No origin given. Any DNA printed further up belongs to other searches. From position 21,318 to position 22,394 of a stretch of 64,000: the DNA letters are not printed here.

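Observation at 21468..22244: Bacterial-type GmhB/HisB-N HAD phosphatase encoded in a eukaryotic nuclear genome with an organelle-style presequence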

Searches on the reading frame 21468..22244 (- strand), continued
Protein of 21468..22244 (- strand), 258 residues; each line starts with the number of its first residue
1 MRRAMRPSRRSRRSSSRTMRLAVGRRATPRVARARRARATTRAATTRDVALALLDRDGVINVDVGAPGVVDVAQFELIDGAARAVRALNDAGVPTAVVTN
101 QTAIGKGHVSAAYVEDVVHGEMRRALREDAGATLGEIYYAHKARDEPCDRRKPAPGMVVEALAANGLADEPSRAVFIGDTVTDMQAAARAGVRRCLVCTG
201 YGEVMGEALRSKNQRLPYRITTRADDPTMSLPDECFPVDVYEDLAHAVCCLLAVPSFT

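Call 52: search_protein_families(library=ncbifam, proteins=[P0264, P0266, P0273, P0276, P0291, P0321, P0025, P0026, P0020, P0036], max_evalue=1e-20)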
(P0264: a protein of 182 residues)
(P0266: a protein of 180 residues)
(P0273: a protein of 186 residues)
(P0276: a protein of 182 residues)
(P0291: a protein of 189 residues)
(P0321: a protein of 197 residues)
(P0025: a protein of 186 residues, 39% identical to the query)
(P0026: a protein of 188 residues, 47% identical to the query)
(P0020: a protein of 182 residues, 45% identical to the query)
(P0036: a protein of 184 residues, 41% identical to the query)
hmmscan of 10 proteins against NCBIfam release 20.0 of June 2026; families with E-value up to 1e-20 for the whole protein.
P0264 (182 aa): 5 families
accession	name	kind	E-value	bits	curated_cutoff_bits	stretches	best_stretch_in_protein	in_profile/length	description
NF006506.0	PRK08942.1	equivalog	2.9e-48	163.8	178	1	2-176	5-177/182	D-glycero-beta-D-manno-heptose 1,7-bisphosphate 7-phosphatase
TIGR01656.1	Histidinol-ppas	subfamily_domain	3.9e-35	120.9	84.15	1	2-141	2-143/149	histidinol-phosphate phosphatase domain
TIGR01662.1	HAD-SF-IIIA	subfamily_domain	1.1e-27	96.9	44.6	1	2-145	2-140/141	HAD-IIIA family hydrolase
TIGR00213.1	GmhB_yaeD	subfamily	3.7e-22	78.9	149.6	1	3-157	4-164/176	D-glycero-beta-D-manno-heptose 1,7-bisphosphate 7-phosphatase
NF050049.1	HBPPhtaseGmhB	domain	2.3e-21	76.4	250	1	3-139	6-139/171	D-glycero-alpha-D-manno-heptose-1,7-bisphosphate 7-phosphatase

P0266 (180 aa): 5 families
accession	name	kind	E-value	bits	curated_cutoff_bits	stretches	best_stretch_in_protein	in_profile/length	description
NF006506.0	PRK08942.1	equivalog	8.5e-43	146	178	1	2-173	5-174/182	D-glycero-beta-D-manno-heptose 1,7-bisphosphate 7-phosphatase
TIGR01656.1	Histidinol-ppas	subfamily_domain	3.9e-35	120.9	84.15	1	2-142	2-145/149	histidinol-phosphate phosphatase domain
TIGR01662.1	HAD-SF-IIIA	subfamily_domain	2.8e-29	102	44.6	1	2-144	2-139/141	HAD-IIIA family hydrolase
TIGR00213.1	GmhB_yaeD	subfamily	3.4e-23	82.2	149.6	1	3-150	4-157/176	D-glycero-beta-D-manno-heptose 1,7-bisphosphate 7-phosphatase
NF005264.0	PRK06769.1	equivalog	2.3e-22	79.6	217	1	3-177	7-172/175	HAD-IIIA family hydrolase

P0273 (186 aa): 6 families
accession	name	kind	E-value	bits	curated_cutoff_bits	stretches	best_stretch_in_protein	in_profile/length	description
NF006506.0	PRK08942.1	equivalog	3.5e-53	179.8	178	1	5-184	2-178/182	D-glycero-beta-D-manno-heptose 1,7-bisphosphate 7-phosphatase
TIGR01656.1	Histidinol-ppas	subfamily_domain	1.5e-32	112.5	84.15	1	8-149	2-146/149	histidinol-phosphate phosphatase domain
TIGR00213.1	GmhB_yaeD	subfamily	9e-30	103.6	149.6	1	7-163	2-164/176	D-glycero-beta-D-manno-heptose 1,7-bisphosphate 7-phosphatase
TIGR01662.1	HAD-SF-IIIA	subfamily_domain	9.7e-29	100.3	44.6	1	7-151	1-140/141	HAD-IIIA family hydrolase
NF050049.1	HBPPhtaseGmhB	domain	2.6e-24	86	250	1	5-149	2-143/171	D-glycero-alpha-D-manno-heptose-1,7-bisphosphate 7-phosphatase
NF003937.0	PRK05446.1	equivalog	2.6e-21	76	443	1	5-150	2-149/355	bifunctional histidinol-phosphatase/imidazoleglycerol-phosphate dehydratase HisB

P0276 (182 aa): 4 families
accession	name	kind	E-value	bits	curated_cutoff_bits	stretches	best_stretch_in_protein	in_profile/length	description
NF006506.0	PRK08942.1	equivalog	6.2e-44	149.7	178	1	1-178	3-177/182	D-glycero-beta-D-manno-heptose 1,7-bisphosphate 7-phosphatase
TIGR01656.1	Histidinol-ppas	subfamily_domain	1.6e-29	102.8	84.15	1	4-145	3-146/149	histidinol-phosphate phosphatase domain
TIGR01662.1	HAD-SF-IIIA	subfamily_domain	2.8e-27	95.5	44.6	1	2-146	1-139/141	HAD-IIIA family hydrolase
TIGR00213.1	GmhB_yaeD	subfamily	4.4e-22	78.6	149.6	1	4-154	4-159/176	D-glycero-beta-D-manno-heptose 1,7-bisphosphate 7-phosphatase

P0291 (189 aa): 4 families
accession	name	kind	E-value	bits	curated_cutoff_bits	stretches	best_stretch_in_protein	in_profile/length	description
NF006506.0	PRK08942.1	equivalog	3.9e-54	182.9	178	1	2-176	5-177/182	D-glycero-beta-D-manno-heptose 1,7-bisphosphate 7-phosphatase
TIGR01656.1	Histidinol-ppas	subfamily_domain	3e-36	124.6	84.15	1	2-141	2-143/149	histidinol-phosphate phosphatase domain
TIGR01662.1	HAD-SF-IIIA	subfamily_domain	9.5e-35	119.7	44.6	1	2-145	2-140/141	HAD-IIIA family hydrolase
TIGR00213.1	GmhB_yaeD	subfamily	3e-25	88.9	149.6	1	3-161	4-168/176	D-glycero-beta-D-manno-heptose 1,7-bisphosphate 7-phosphatase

P0321 (197 aa): 3 families
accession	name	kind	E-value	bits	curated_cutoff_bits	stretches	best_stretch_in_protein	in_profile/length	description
NF006506.0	PRK08942.1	equivalog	1.8e-36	125.3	178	1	1-176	7-174/182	D-glycero-beta-D-manno-heptose 1,7-bisphosphate 7-phosphatase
TIGR01656.1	Histidinol-ppas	subfamily_domain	2.7e-29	102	84.15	1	1-147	4-145/149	histidinol-phosphate phosphatase domain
TIGR01662.1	HAD-SF-IIIA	subfamily_domain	1.7e-22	80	44.6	1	1-146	4-137/141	HAD-IIIA family hydrolase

P0025 (186 aa): 4 families
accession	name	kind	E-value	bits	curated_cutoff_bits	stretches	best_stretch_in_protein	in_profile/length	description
NF006506.0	PRK08942.1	equivalog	1.6e-48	164.7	178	1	2-176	5-177/182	D-glycero-beta-D-manno-heptose 1,7-bisphosphate 7-phosphatase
TIGR01656.1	Histidinol-ppas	subfamily_domain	4e-39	133.9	84.15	1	2-142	2-145/149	histidinol-phosphate phosphatase domain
TIGR01662.1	HAD-SF-IIIA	subfamily_domain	3.8e-28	98.3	44.6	1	2-145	2-140/141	HAD-IIIA family hydrolase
TIGR00213.1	GmhB_yaeD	subfamily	2e-23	83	149.6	1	3-150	4-157/176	D-glycero-beta-D-manno-heptose 1,7-bisphosphate 7-phosphatase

P0026 (188 aa): 4 families
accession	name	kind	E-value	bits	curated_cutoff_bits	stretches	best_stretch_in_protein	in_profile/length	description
NF006506.0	PRK08942.1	equivalog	2.1e-44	151.3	178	1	2-178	5-179/182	D-glycero-beta-D-manno-heptose 1,7-bisphosphate 7-phosphatase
TIGR01656.1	Histidinol-ppas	subfamily_domain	1.6e-30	106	84.15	1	2-142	2-145/149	histidinol-phosphate phosphatase domain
TIGR00213.1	GmhB_yaeD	subfamily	1e-23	83.9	149.6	1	3-159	4-166/176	D-glycero-beta-D-manno-heptose 1,7-bisphosphate 7-phosphatase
TIGR01662.1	HAD-SF-IIIA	subfamily_domain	4.8e-21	75.3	44.6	1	2-145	2-140/141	HAD-IIIA family hydrolase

P0020 (182 aa): 4 families
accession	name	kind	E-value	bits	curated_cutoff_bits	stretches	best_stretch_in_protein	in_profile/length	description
NF006506.0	PRK08942.1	equivalog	1.7e-44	151.6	178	1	2-174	5-175/182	D-glycero-beta-D-manno-heptose 1,7-bisphosphate 7-phosphatase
TIGR01656.1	Histidinol-ppas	subfamily_domain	4.2e-33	114.4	84.15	1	2-141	2-144/149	histidinol-phosphate phosphatase domain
TIGR01662.1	HAD-SF-IIIA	subfamily_domain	2.1e-24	86.2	44.6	1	2-145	2-140/141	HAD-IIIA family hydrolase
TIGR00213.1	GmhB_yaeD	subfamily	9.8e-21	74.2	149.6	0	3-147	4-154/176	D-glycero-beta-D-manno-heptose 1,7-bisphosphate 7-phosphatase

P0036 (184 aa): 4 families
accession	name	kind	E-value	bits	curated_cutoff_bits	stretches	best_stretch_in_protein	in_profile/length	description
NF006506.0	PRK08942.1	equivalog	4e-44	150.3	178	1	2-177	5-178/182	D-glycero-beta-D-manno-heptose 1,7-bisphosphate 7-phosphatase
TIGR01656.1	Histidinol-ppas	subfamily_domain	6.2e-32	110.6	84.15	1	2-141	2-143/149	histidinol-phosphate phosphatase domain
TIGR01662.1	HAD-SF-IIIA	subfamily_domain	2.3e-24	86.1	44.6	1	2-145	2-140/141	HAD-IIIA family hydrolase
TIGR00213.1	GmhB_yaeD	subfamily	2.9e-23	82.4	149.6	1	3-156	4-163/176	D-glycero-beta-D-manno-heptose 1,7-bisphosphate 7-phosphatase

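Call 53: list_cluster_members(proteins=[P0210, P0213, P0216, P0218, P0229, P0243, P0260, P0281, P0219, P0241])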
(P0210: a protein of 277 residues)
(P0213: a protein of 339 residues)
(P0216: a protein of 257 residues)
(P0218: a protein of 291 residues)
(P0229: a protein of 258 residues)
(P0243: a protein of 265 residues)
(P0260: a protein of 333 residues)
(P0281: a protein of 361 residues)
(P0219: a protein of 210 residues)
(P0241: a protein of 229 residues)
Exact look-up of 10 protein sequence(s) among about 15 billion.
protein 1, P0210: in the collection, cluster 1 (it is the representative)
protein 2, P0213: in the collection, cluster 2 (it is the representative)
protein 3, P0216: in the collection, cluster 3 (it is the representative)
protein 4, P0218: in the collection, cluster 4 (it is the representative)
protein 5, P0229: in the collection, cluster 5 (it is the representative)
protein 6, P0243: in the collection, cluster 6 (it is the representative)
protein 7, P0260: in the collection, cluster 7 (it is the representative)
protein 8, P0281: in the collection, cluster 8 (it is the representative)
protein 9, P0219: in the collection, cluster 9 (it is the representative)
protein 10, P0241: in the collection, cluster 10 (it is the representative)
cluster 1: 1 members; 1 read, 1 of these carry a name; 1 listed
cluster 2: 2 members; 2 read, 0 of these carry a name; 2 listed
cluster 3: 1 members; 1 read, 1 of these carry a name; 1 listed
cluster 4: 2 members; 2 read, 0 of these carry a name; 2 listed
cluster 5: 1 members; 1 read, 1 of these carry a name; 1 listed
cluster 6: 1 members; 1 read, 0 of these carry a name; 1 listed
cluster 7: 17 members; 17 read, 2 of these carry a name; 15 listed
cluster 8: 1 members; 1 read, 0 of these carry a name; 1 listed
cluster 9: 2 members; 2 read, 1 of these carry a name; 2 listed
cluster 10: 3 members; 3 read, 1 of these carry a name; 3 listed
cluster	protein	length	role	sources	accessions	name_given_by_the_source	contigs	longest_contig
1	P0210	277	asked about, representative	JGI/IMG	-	D-glycero-D-manno-heptose 1,7-bisphosphate phosphatase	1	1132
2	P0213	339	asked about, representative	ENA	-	-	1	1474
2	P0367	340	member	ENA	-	-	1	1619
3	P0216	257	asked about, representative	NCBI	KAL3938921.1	MAG: hypothetical protein SGBAC_006264 [Bacillariaceae sp.]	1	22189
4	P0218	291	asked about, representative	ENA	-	-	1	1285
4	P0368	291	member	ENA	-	-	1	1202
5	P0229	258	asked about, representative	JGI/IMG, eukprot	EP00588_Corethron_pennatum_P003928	CAMPEP_0194288980 /NCGR_PEP_ID=MMETSP0169-20130528/38104_1 /TAXON_ID=218684 ...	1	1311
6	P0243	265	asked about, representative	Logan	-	-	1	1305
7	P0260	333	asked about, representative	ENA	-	-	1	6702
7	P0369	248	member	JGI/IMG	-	histidinol-phosphate phosphatase family protein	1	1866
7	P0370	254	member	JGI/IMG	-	histidinol-phosphate phosphatase family protein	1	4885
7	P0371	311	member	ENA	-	-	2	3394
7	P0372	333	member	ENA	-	-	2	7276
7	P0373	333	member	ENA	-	-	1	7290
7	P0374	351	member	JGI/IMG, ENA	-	-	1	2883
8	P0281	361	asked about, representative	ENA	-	-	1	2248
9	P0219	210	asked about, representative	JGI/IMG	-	-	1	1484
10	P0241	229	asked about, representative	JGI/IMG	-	-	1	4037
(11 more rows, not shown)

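Call 66: predict_structure(alignment_id=A1)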
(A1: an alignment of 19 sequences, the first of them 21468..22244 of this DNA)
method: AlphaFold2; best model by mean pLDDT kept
length: 258 residues; sequences in the alignment: 19
mean_pLDDT: 86.8   pTM: 0.79
mean pLDDT of the five models: 86.8, 86.7, 84.6, 84.4, 83.2
residues with pLDDT >= 90: 193; 70-90: 13; 50-70: 17; < 50: 35
segments of 3 or more residues with pLDDT < 50: 18-20, 22-27, 29-32, 34-45, 255-258
pLDDT, mean of each block of 10 residues (from residue 1): 53 47 47 48 62 98 93 97 98 97 92 97 98 98 89 97 98 98 98 98 98 97 97 98 97 61
secondary structure, 60 per line:
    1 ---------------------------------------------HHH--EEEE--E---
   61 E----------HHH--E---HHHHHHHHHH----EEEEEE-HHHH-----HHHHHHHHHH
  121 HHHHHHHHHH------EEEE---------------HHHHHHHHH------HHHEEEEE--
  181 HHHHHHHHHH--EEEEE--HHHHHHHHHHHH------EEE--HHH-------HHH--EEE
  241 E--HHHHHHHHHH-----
elements in order: E51-54 H81-90 E95-100 H102-105 H111-130 E137-140 H156-164 E174-178 H181-190 E193-197 H200-211 E218-220 E238-241 H244-253

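Call 68: fold_search(model_id=the predicted structure, library=pdb)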
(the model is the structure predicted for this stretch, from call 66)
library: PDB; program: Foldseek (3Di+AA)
matches with E <= 10: 1045; with E <= 0.001: 176
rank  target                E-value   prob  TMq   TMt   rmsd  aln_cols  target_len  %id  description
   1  3l8h_A                7.3e-15  1.00  0.63  0.89   3.0       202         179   29  Crystal Structure of D,D-heptose 1.7-bisphosphate phosphatase from B. bronchiseptica complexed with magnesium and phos (released 2010-02-02)
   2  2gmw_B                5.5e-13  1.00  0.54  0.74   4.9       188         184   32  Crystal Structure of D,D-heptose 1.7-bisphosphate phosphatase from E. Coli. (released 2007-04-10)
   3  3l8e_B                5.8e-13  1.00  0.60  0.82   3.6       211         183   30  Crystal Structure of apo form of D,D-heptose 1.7-bisphosphate phosphatase from E. Coli (released 2010-02-02)
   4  2gmw_A                6.2e-13  1.00  0.60  0.83   3.6       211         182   30  Crystal Structure of D,D-heptose 1.7-bisphosphate phosphatase from E. Coli. (released 2007-04-10)
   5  3l8e_A                1.0e-12  1.00  0.59  0.81   3.9       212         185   30  Crystal Structure of apo form of D,D-heptose 1.7-bisphosphate phosphatase from E. Coli (released 2010-02-02)
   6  2o2x                  3.6e-11  1.00  0.58  0.70   3.2       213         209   29  Crystal structure of a putative had-like phosphatase (mll2559) from mesorhizobium loti at 1.50 A resolution (released 2006-12-19)
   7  4pnh_A                4.7e-09  1.00  0.49  0.78   4.2       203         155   26  Crystal structure of D,D-heptose 1,7-bisphosphate phosphatase from Burkholderia Thailandensis (released 2015-06-24)
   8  2fpr_A                1.1e-08  1.00  0.48  0.76   2.4       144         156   24  Crystal structure the N-terminal domain of E. coli HisB. Apo Mg model. (released 2006-09-05)
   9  2fps_A                7.0e-08  1.00  0.48  0.75   2.4       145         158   23  Crystal structure of the N-terminal domain of E.coli HisB- Apo Ca model. (released 2006-09-05)
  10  2fpr_B                1.1e-07  1.00  0.47  0.72   2.7       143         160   25  Crystal structure the N-terminal domain of E. coli HisB. Apo Mg model. (released 2006-09-05)
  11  2fps_B                2.7e-07  1.00  0.48  0.72   2.7       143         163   26  Crystal structure of the N-terminal domain of E.coli HisB- Apo Ca model. (released 2006-09-05)
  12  3kzx                  4.3e-06  1.00  0.33  0.40   4.4       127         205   23  Crystal structure of a Had-superfamily hydrolase from Ehrlichia chaffeensis at 1.9A resolution (released 2009-12-22)
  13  4ex7                  4.9e-06  1.00  0.39  0.46   4.8       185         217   20  Crystal structure of the alnumycin P phosphatase in complex with free phosphate (released 2013-01-16)
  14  2x4d_A                7.1e-06  1.00  0.42  0.41  12.5       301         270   17  Crystal structure of human phospholysine phosphohistidine inorganic pyrophosphate phosphatase LHPP (released 2010-03-16)
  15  2ybd                  8.0e-06  1.00  0.44  0.56   8.7       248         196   18  Crystal structure of probable had family hydrolase from pseudomonas fluorescens pf-5 with bound phosphate (released 2011-03-16)
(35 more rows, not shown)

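Call 70: find_encoding_contigs(protein=P0004, flank=10000, max_places=2)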
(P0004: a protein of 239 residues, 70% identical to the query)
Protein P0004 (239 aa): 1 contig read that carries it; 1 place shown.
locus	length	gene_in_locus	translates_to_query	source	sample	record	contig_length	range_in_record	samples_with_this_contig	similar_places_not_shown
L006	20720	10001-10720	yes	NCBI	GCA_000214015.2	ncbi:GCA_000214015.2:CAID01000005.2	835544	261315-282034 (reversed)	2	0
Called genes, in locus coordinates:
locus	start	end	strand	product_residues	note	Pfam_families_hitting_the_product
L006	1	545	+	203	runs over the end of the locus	PF03737:RraA-like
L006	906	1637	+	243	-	PF03073:TspO_MBR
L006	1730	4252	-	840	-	-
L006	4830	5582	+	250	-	PF00504:Chloroa_b-bind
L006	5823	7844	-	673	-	PF11626:Rap1_C (faint), PF13921:Myb_DNA-bind_6, PF00249:Myb_DNA-binding, PF13921:Myb_DNA-bind_6, PF00249:Myb_DNA-binding, PF13921:Myb_DNA-bind_6, PF00249:Myb_DNA-binding (weak)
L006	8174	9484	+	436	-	-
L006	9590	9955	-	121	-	-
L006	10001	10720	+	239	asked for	PF00702:Hydrolase, PF13419:HAD_2, PF13242:Hydrolase_like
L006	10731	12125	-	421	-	-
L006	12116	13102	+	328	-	PF10354:BMT5-like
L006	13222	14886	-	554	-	PF13522:GATase_6, PF13537:GATase_7, PF12481:DUF3700, PF00733:Asn_synthase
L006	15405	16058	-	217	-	-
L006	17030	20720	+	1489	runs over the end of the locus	PF00632:HECT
